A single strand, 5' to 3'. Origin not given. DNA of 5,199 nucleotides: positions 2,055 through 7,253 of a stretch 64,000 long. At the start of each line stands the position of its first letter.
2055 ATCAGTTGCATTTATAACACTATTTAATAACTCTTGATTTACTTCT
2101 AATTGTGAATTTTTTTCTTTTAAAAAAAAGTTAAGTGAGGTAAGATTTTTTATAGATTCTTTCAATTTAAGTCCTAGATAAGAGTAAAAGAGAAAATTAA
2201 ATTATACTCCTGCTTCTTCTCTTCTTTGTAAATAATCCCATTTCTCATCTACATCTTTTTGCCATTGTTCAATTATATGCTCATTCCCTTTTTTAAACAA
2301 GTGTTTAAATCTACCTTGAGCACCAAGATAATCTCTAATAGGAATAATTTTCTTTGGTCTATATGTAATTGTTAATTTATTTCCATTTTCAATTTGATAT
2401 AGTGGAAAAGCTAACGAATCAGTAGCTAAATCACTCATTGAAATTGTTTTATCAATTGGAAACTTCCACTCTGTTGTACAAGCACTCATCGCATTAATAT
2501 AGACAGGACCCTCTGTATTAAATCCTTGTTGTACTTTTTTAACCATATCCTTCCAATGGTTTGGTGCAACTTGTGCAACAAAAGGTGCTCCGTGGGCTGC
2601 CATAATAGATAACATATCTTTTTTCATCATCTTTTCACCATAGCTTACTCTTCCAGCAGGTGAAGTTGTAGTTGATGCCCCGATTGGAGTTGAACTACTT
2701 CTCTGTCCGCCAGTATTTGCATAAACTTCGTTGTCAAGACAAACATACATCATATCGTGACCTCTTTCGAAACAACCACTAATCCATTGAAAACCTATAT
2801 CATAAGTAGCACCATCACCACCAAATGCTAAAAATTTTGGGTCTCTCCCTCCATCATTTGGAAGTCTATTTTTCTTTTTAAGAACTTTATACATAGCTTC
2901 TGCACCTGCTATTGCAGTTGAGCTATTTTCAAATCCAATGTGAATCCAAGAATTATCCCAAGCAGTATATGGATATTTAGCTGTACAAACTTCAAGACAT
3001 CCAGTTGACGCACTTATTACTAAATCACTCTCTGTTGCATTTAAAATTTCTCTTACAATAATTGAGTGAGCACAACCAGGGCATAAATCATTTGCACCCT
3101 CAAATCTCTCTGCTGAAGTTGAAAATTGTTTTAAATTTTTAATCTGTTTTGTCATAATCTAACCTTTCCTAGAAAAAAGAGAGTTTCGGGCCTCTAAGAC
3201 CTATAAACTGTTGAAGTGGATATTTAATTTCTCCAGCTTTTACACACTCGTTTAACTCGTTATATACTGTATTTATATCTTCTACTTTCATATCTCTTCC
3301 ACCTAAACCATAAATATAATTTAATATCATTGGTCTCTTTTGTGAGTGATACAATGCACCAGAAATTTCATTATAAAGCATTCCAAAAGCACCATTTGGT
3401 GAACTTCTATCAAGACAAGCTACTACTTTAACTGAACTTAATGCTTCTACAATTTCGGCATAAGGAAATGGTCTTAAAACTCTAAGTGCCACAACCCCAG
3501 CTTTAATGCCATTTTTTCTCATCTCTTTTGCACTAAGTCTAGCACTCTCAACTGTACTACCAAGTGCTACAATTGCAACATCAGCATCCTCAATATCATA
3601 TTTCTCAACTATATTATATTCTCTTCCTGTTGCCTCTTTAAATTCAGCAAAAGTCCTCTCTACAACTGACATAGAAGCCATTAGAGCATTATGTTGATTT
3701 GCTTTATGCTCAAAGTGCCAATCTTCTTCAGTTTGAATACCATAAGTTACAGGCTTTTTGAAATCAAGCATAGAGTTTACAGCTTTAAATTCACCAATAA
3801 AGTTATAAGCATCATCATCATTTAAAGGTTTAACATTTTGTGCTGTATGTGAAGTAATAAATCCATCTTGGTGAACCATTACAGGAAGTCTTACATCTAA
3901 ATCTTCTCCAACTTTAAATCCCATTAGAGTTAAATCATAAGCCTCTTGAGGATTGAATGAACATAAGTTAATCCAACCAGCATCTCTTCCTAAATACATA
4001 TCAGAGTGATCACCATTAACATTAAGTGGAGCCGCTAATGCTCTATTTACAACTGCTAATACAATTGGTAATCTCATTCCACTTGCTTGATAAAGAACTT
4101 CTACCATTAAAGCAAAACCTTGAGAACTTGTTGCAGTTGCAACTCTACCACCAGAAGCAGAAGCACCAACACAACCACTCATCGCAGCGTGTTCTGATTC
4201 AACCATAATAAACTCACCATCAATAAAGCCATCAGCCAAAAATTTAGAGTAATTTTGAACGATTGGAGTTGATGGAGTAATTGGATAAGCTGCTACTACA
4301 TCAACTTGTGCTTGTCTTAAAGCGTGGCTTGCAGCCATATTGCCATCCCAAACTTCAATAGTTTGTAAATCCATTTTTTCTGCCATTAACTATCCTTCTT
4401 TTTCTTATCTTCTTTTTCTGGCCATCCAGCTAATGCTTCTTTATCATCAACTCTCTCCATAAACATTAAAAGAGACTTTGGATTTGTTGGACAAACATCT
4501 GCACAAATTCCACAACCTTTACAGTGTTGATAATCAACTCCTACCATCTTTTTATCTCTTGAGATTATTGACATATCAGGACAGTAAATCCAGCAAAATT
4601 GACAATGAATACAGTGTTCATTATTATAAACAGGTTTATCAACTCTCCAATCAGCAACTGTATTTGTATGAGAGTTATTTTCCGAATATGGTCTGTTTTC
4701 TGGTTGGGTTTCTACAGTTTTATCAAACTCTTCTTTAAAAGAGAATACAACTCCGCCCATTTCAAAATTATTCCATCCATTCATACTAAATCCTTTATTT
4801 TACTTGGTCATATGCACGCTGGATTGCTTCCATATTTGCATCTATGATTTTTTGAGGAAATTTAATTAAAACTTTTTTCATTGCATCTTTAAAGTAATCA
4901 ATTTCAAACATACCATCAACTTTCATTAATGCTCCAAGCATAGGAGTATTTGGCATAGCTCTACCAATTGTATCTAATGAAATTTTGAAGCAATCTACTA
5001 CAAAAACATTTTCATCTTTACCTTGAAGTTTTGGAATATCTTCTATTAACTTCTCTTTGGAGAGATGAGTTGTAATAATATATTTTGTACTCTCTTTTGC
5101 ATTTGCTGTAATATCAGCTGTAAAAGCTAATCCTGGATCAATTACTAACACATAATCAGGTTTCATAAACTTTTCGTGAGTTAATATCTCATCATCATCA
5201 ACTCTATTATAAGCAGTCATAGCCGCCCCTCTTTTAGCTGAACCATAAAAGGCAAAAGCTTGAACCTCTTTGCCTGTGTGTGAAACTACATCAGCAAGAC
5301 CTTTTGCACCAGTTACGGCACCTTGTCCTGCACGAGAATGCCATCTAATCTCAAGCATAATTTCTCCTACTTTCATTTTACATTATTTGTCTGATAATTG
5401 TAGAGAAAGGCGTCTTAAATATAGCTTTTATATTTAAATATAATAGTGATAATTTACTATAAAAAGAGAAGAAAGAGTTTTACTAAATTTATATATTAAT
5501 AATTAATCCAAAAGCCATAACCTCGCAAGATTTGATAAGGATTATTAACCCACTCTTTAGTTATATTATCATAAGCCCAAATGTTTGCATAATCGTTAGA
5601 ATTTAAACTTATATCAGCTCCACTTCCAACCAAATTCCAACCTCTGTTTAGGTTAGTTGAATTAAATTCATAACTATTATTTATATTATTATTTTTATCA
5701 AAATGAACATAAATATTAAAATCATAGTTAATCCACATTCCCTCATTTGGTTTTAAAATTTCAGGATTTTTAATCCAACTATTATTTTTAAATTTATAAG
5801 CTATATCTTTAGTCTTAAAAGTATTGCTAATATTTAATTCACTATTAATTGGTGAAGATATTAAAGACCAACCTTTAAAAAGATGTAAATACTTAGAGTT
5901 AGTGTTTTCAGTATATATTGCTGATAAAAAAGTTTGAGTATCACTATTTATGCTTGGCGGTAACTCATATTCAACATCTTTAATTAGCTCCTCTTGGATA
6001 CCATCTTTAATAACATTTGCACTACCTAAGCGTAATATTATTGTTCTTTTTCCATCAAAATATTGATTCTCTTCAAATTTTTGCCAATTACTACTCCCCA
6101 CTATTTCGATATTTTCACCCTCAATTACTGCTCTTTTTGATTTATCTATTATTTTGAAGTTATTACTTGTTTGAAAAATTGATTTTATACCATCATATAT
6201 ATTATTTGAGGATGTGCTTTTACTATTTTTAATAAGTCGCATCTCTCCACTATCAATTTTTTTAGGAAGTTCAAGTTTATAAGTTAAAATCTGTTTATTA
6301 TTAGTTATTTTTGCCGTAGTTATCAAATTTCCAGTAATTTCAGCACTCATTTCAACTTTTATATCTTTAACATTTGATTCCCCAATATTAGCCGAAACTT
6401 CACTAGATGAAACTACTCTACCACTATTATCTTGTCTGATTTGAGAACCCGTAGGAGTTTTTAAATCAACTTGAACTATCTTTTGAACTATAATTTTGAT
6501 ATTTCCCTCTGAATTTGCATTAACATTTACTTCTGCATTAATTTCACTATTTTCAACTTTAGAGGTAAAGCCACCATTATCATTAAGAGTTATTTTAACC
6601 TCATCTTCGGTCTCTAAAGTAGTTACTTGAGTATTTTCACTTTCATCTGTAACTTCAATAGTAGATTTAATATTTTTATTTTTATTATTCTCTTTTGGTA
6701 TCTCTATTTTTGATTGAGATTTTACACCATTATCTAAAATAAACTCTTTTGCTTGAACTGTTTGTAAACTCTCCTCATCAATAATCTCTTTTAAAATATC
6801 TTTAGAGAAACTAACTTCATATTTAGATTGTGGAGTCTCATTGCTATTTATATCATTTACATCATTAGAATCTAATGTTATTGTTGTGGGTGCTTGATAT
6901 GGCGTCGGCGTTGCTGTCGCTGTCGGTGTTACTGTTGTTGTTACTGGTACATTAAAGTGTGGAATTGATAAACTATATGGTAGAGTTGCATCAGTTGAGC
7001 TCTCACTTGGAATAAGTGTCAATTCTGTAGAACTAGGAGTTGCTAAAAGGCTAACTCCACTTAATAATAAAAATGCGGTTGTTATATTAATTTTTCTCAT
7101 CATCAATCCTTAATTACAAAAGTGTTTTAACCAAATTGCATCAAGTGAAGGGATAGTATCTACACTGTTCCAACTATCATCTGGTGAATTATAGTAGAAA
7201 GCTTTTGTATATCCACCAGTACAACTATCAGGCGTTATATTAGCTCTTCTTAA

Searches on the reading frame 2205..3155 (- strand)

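Call 21: search_protein_families(library=pfam, proteins=[window:2205-3155:-], max_evalue=0.01)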
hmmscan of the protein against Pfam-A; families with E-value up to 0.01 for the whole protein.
window:2205-3155:- (317 aa): 1 family
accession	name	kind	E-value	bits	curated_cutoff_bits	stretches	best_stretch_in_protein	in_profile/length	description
PF02775.26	TPP_enzyme_C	-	1.5e-19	70.7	21.9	1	51-221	2-150/151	Thiamine pyrophosphate enzyme, C-terminal TPP binding domain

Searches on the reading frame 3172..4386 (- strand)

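Call 21: search_protein_families(library=pfam, proteins=[window:3172-4386:-], max_evalue=0.01)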
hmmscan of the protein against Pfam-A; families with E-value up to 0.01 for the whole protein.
window:3172-4386:- (405 aa): 4 families
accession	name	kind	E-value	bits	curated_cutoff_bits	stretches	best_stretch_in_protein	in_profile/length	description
PF01855.24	POR_N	-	1.8e-73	247.6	27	1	22-243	2-227/231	Pyruvate flavodoxin/ferredoxin oxidoreductase, thiamine diP-bdg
PF17147.9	PFOR_II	-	1e-26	93.7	27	1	268-371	1-102/102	Pyruvate:ferredoxin oxidoreductase core domain II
PF02780.25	Transketolase_C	-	3.3e-10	40.4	25.9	1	266-337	8-79/124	Transketolase, C-terminal domain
PF22613.1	Transketolase_C_1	-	0.0021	18.7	27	1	261-304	6-48/113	Transketolase-like TK C-terminal domain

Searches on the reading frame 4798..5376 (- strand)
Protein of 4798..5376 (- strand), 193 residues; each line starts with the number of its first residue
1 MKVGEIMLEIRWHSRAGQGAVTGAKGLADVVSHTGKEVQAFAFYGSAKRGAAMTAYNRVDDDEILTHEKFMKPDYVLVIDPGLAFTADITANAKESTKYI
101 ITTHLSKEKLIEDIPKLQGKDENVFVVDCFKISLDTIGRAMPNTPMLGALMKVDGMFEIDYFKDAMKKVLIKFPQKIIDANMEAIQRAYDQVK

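Call 21: search_protein_families(library=pfam, proteins=[window:4798-5376:-], max_evalue=0.01)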
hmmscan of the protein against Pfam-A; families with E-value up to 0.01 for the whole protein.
window:4798-5376:- (193 aa): 1 family
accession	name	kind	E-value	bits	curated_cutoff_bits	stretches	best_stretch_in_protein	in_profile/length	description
PF01558.24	POR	-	2.8e-35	122.5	27.4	1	16-190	1-173/173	Pyruvate ferredoxin/flavodoxin oxidoreductase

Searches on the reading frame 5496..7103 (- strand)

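Call 9: search_protein_families(library=pfam, proteins=[window:5496-7103:-], max_evalue=1)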
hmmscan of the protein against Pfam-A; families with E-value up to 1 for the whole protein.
window:5496-7103:- (535 aa): 1 family
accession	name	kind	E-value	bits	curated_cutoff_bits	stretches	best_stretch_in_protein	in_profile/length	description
PF14770.11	TMEM18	-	0.032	14.6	26.9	1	326-352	48-74/118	Transmembrane protein 18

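Call 10: search_protein_families(library=ncbifam, proteins=[window:5496-7103:-], max_evalue=1)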
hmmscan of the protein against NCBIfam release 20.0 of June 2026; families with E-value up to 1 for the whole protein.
window:5496-7103:- (535 aa): 0 families
